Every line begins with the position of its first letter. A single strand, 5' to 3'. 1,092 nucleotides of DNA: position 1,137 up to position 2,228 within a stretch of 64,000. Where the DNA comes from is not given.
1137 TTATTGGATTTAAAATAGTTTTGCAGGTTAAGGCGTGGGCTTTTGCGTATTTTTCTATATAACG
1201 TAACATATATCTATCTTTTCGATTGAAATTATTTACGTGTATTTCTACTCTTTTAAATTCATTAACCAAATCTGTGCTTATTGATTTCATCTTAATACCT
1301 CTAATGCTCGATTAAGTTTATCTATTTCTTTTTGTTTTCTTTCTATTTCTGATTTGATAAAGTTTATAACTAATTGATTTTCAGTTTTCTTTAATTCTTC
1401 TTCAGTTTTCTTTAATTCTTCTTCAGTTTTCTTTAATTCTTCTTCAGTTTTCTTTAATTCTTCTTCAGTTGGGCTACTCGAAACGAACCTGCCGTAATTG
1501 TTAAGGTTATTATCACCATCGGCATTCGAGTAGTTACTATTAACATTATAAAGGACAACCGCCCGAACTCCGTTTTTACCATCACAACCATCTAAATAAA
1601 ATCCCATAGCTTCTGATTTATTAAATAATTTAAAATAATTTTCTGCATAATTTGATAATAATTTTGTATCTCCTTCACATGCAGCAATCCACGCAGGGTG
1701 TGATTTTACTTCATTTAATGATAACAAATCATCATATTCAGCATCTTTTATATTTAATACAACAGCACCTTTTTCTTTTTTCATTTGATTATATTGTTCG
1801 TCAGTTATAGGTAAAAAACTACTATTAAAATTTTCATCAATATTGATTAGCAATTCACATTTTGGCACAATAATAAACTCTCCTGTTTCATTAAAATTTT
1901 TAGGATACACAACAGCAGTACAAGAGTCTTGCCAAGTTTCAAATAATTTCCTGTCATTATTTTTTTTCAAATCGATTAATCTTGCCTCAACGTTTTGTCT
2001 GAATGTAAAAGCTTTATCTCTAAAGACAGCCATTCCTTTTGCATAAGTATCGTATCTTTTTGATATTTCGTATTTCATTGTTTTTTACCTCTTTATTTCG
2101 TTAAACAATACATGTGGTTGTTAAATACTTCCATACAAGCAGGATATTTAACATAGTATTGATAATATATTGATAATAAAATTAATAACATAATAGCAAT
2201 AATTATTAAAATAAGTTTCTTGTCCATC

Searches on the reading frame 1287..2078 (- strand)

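Call 49: search_protein_families(library=pfam, proteins=[window:1287-2078:-], max_evalue=0.01)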
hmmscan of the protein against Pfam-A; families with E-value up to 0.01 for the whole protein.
window:1287-2078:- (263 aa): 1 family
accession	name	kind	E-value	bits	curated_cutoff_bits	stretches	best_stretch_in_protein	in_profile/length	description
PF01519.22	DUF16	-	0.0062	17.4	40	1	198-262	28-88/104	Protein of unknown function DUF16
